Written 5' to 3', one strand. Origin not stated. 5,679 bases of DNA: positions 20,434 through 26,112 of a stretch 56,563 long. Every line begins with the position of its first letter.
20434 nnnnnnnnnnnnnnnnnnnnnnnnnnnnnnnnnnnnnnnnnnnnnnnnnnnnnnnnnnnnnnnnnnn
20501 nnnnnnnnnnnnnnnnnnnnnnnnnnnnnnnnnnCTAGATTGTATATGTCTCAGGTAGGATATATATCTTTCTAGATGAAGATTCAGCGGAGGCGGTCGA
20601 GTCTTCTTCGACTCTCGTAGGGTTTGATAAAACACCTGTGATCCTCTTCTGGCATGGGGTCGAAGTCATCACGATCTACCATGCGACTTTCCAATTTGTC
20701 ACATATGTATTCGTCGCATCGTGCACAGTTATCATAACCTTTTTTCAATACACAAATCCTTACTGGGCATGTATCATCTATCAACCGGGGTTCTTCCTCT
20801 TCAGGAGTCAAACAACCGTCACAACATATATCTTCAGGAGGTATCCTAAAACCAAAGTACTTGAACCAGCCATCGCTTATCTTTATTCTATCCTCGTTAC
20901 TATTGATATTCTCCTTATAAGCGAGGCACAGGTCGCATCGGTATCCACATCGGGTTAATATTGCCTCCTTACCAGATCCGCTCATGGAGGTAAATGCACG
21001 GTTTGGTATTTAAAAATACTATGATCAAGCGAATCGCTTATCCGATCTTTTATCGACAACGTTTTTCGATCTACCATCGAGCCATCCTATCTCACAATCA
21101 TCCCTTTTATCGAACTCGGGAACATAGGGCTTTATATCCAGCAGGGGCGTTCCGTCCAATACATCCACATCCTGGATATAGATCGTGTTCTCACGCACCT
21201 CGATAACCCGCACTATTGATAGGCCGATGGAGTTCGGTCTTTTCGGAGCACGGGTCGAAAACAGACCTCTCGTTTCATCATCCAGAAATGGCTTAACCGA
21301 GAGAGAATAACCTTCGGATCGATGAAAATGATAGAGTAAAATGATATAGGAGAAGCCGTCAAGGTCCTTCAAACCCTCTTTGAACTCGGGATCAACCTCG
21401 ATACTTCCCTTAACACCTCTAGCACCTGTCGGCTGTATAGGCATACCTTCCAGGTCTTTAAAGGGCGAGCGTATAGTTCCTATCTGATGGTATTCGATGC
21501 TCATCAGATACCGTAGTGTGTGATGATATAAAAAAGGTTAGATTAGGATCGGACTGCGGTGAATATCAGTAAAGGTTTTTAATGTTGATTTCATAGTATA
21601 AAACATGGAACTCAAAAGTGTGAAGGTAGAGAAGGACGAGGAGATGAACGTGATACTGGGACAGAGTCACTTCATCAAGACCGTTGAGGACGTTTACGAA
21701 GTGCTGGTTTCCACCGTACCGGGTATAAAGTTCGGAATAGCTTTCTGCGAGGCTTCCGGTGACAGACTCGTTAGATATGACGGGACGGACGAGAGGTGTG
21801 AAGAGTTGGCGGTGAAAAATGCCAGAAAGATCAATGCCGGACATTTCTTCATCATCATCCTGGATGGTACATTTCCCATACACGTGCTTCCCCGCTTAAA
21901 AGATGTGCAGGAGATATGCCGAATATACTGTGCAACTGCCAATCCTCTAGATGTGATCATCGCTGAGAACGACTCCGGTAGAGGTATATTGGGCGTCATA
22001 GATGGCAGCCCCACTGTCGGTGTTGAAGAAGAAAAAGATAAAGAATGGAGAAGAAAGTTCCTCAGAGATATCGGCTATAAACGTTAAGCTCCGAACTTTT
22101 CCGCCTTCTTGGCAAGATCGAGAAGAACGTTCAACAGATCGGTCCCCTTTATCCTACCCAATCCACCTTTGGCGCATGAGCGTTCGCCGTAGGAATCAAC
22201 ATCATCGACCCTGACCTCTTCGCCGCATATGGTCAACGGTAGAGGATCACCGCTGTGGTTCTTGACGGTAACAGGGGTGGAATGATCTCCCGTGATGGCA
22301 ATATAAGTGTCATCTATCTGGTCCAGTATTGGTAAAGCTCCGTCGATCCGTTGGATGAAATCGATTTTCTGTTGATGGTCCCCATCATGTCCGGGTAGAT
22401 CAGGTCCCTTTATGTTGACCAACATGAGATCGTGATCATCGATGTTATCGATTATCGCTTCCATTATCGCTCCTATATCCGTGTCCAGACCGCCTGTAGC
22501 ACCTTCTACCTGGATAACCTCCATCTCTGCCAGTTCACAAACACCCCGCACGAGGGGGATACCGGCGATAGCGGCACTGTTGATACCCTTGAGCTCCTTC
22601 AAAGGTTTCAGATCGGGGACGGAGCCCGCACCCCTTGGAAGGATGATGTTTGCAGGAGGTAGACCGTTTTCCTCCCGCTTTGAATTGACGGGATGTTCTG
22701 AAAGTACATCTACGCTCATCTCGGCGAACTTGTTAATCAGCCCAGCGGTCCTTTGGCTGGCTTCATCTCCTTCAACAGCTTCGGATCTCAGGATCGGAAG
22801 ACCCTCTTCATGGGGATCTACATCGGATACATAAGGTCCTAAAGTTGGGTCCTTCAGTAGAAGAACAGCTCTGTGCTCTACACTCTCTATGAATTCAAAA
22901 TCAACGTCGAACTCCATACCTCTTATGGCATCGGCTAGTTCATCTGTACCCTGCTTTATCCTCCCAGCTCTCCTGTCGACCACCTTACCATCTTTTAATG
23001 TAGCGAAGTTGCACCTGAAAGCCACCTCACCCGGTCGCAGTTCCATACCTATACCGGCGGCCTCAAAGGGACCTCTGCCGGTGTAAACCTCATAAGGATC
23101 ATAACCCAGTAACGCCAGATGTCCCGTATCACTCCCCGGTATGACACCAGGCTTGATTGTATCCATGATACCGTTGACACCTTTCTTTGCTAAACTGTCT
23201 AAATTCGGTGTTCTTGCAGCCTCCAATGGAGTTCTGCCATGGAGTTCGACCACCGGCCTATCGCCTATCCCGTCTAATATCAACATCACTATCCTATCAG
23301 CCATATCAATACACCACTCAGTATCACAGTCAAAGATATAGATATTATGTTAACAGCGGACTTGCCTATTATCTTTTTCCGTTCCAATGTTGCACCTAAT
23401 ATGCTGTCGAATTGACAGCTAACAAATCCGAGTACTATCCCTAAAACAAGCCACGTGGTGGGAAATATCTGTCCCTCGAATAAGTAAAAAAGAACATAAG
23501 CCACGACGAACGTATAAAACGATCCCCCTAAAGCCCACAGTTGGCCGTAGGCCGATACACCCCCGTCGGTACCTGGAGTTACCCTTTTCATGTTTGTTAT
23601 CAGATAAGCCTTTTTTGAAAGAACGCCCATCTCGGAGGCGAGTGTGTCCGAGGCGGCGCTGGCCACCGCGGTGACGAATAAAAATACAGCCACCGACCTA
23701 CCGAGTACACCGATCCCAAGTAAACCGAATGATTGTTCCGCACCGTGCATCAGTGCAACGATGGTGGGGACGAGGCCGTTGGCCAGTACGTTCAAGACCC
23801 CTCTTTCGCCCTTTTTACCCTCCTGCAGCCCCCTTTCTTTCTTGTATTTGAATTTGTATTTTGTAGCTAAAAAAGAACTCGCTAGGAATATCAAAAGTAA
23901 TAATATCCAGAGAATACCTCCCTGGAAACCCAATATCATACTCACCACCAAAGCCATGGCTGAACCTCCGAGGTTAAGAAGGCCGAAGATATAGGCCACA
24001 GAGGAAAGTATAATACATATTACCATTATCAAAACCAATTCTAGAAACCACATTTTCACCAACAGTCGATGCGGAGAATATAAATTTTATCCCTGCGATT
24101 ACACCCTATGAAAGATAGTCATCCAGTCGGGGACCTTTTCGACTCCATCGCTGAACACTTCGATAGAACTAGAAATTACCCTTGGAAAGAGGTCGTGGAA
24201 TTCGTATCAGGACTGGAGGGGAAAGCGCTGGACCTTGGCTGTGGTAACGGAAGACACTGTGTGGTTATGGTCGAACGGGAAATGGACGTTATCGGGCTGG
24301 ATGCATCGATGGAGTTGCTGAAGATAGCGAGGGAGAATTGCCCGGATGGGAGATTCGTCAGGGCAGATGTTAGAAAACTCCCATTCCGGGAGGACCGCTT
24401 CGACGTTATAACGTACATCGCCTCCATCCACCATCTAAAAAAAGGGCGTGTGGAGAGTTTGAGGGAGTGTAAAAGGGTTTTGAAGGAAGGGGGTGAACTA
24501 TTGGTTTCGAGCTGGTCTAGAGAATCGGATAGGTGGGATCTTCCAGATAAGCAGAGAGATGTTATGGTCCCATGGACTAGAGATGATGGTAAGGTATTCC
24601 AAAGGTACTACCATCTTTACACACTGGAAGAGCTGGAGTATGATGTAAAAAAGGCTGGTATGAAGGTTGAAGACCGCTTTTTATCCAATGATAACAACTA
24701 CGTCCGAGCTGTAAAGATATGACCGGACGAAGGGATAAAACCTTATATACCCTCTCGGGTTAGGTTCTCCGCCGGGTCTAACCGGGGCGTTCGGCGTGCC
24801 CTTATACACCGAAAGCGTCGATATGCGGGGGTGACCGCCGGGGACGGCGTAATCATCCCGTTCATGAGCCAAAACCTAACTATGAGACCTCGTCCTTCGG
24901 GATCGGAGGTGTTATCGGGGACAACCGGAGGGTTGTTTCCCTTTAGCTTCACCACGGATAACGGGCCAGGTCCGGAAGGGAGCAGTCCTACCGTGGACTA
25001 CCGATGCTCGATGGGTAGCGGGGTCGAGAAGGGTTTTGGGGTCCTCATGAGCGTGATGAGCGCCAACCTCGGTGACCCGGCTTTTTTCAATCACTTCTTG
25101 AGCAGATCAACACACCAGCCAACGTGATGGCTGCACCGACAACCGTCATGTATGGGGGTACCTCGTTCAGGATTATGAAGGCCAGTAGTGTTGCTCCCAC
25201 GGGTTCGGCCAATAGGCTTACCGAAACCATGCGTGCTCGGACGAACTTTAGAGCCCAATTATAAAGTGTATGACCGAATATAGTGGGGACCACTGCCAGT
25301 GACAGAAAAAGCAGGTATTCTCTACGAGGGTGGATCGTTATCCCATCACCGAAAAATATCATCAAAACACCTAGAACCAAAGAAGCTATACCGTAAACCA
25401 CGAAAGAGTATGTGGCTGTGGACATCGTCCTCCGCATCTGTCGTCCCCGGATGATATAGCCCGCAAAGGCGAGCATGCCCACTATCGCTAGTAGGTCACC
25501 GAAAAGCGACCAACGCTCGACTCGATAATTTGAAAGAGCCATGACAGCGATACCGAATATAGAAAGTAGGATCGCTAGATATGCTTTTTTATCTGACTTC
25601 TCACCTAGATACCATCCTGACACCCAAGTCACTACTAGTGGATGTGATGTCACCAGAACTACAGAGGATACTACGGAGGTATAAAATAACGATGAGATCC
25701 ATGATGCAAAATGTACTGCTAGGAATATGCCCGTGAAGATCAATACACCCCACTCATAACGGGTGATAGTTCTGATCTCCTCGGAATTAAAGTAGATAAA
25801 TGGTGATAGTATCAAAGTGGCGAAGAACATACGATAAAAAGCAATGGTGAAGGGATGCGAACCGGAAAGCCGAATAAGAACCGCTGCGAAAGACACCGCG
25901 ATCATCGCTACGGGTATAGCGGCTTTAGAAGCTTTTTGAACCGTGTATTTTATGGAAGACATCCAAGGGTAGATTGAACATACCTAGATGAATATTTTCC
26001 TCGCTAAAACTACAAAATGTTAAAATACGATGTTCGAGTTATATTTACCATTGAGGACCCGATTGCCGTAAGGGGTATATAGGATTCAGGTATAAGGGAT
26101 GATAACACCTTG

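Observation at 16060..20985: Heliorhodopsin directly upstream of a 1209-aa REC-PAS-GAF histidine kinase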

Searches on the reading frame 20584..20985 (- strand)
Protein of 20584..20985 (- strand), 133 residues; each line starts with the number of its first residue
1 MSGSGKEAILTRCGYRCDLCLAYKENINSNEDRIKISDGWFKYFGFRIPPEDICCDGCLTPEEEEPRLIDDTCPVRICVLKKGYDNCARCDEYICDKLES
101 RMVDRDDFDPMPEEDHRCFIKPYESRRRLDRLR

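Call 3: search_protein_families(library=pfam, proteins=[window:20584-20985:-], max_evalue=0.01)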
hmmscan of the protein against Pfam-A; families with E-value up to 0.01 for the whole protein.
window:20584-20985:- (133 aa): 1 family
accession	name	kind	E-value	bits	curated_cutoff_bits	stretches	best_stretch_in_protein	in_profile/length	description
PF12675.12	DUF3795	-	4.1e-15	56.5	22.6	1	10-99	2-82/83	Protein of unknown function (DUF3795)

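Call 4: search_protein_families(library=ncbifam, proteins=[window:20584-20985:-], max_evalue=0.01)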
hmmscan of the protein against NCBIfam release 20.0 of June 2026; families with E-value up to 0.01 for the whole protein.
window:20584-20985:- (133 aa): 0 families

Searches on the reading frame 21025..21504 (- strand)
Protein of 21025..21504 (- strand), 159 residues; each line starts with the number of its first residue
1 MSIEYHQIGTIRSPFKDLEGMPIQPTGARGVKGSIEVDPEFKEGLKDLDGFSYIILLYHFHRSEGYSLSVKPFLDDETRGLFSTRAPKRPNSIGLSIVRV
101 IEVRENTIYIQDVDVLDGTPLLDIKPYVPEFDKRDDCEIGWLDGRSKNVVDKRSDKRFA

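Call 3: search_protein_families(library=pfam, proteins=[window:21025-21504:-], max_evalue=0.01)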
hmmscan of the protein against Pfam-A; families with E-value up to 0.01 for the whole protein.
window:21025-21504:- (159 aa): 1 family
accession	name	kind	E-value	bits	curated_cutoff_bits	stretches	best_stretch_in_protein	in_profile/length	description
PF01980.22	TrmO_N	-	8.4e-42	142.5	26.8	1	20-132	1-116/116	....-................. O N-terminal domain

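Call 47: find_homologous_proteins(query=window:21025-21504:-, max_evalue=1e-30)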
Query window:21025-21504:- (159 aa): 7974 proteins with E <= 1e-30 among 8000 candidates; the best 120 are listed.
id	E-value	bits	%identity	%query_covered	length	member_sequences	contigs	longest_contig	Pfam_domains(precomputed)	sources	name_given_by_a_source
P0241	4.9e-101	353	99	100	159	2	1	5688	PF01980.23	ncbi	-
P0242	7.2e-69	249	67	100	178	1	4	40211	PF01980.23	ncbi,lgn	-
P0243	1.2e-67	245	67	99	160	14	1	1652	PF01980.23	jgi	-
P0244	5.1e-67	243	67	98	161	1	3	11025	PF01980.23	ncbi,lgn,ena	-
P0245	6.8e-67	242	67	98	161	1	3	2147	PF01980.23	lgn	-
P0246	9.0e-67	242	68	98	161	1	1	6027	PF01980.23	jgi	-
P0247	1.3e-66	241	67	98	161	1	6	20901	PF01980.23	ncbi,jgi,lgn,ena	-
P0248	1.5e-66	241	66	98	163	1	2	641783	PF01980.23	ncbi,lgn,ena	-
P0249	2.3e-66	241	67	100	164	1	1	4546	PF01980.23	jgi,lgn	jgi:tRNA-Thr(GGU) m(6)t(6)A37 methyltransferase TsaA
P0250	2.8e-66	240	69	99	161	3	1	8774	PF01980.23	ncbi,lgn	ncbi:MAG: tRNA (N6-threonylcarbamoyladenosine(37)-N6)-methyltransferase TrmO [Candidatus Saliniplasm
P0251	6.3e-66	239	66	99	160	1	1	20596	PF01980.23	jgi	jgi:tRNA-Thr(GGU) m(6)t(6)A37 methyltransferase TsaA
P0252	1.3e-65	238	67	98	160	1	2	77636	PF01980.23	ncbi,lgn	-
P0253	1.4e-65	238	69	100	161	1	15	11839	PF01980.23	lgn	-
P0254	2.1e-65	238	63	99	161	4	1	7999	PF01980.23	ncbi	-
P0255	2.8e-65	237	64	99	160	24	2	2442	PF01980.23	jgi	-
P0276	2.7e-64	234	69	97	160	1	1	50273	PF01980.23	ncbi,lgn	-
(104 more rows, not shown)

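Call 48: find_encoding_contigs(protein=P0242, flank=8000, max_places=2)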
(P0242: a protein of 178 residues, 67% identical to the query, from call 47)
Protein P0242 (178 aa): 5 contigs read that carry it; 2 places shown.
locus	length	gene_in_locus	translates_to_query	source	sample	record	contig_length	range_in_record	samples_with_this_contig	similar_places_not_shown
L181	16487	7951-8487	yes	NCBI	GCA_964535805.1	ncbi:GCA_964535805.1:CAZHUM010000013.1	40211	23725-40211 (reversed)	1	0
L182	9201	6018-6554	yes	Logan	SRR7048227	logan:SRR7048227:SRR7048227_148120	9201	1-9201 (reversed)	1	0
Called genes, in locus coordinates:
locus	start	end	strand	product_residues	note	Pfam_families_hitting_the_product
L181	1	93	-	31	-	?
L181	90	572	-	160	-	PF03773:ArsP_1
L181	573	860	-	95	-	-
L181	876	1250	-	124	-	PF03551:PadR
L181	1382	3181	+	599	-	PF00664:ABC_membrane, PF00005:ABC_tran, PF02463:SMC_N (faint)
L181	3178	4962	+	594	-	PF00664:ABC_membrane, PF00005:ABC_tran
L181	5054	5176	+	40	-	-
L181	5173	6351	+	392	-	PF07690:MFS_1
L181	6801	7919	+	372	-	PF16983:MFS_MOT1, PF00916:Sulfate_transp, PF16983:MFS_MOT1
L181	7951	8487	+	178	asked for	PF01980:TrmO_N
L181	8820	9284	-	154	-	-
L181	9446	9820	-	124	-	-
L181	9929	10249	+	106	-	PF01022:HTH_5 (weak), PF12840:HTH_20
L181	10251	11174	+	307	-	PF00005:ABC_tran, PF13304:AAA_21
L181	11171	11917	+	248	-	PF01061:ABC2_membrane, PF12679:ABC2_membrane_2 (faint), PF12698:ABC2_membrane_3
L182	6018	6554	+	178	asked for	PF01980:TrmO_N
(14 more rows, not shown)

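Call 49: find_encoding_contigs(protein=P0276, flank=8000, max_places=2)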
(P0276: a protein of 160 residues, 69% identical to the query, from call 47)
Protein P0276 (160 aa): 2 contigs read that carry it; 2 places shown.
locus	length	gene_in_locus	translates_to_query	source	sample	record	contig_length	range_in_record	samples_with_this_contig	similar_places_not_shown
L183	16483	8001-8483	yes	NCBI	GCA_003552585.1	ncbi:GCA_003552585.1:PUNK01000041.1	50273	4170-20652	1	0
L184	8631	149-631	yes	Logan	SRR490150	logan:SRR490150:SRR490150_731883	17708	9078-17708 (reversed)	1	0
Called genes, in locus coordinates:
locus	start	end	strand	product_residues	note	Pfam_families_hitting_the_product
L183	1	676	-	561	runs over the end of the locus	PF02518:HATPase_c, PF13589:HATPase_c_3, PF01119:DNA_mis_repair, PF08676:MutL_C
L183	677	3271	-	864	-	PF01624:MutS_I, PF05188:MutS_II, PF05192:MutS_III, PF05190:MutS_IV, PF00488:MutS_V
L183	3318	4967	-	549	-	PF00082:Peptidase_S8, PF18370:RGI_lyase (faint), PF00041:fn3 (weak)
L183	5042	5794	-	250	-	PF02535:Zip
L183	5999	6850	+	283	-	-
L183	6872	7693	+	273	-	-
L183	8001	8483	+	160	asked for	PF01980:TrmO_N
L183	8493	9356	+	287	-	-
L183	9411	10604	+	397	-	-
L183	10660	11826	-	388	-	PF01996:F420_ligase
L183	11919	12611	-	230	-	PF07883:Cupin_2, PF02311:AraC_binding (faint)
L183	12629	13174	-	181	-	-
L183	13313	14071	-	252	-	PF01784:DUF34_NIF3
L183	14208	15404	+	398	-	PF00202:Aminotran_3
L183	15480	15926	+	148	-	PF02566:OsmC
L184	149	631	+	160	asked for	PF01980:TrmO_N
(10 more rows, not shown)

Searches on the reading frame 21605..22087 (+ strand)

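Call 3: search_protein_families(library=pfam, proteins=[window:21605-22087:+], max_evalue=0.01)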
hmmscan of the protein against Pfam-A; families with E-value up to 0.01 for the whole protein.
window:21605-22087:+ (160 aa): 1 family
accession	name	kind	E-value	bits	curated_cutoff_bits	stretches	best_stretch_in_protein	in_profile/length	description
PF04008.19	Adenosine_kin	-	1.2e-72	243.1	25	1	6-159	1-154/154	Adenosine specific kinase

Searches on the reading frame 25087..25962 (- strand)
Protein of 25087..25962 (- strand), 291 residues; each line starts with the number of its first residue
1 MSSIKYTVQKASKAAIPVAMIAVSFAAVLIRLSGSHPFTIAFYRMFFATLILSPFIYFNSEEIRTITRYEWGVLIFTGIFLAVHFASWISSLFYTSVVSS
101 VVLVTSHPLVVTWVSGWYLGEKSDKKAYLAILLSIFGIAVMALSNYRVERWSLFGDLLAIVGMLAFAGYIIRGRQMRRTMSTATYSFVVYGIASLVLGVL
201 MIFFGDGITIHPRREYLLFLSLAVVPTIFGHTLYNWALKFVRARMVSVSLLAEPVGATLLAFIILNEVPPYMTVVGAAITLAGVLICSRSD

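Call 33: search_protein_families(library=pfam, proteins=[window:25087-25962:-], max_evalue=0.01)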
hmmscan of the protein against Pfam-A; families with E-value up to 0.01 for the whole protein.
window:25087-25962:- (291 aa): 2 families
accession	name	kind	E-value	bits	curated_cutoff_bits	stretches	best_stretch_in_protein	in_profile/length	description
PF00892.27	EamA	-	6.1e-36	124.1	28.2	2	154-287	2-133/135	EamA-like transporter family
PF03151.22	TPT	-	0.0056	16.5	30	0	35-286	29-289/291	Triose-phosphate Transporter family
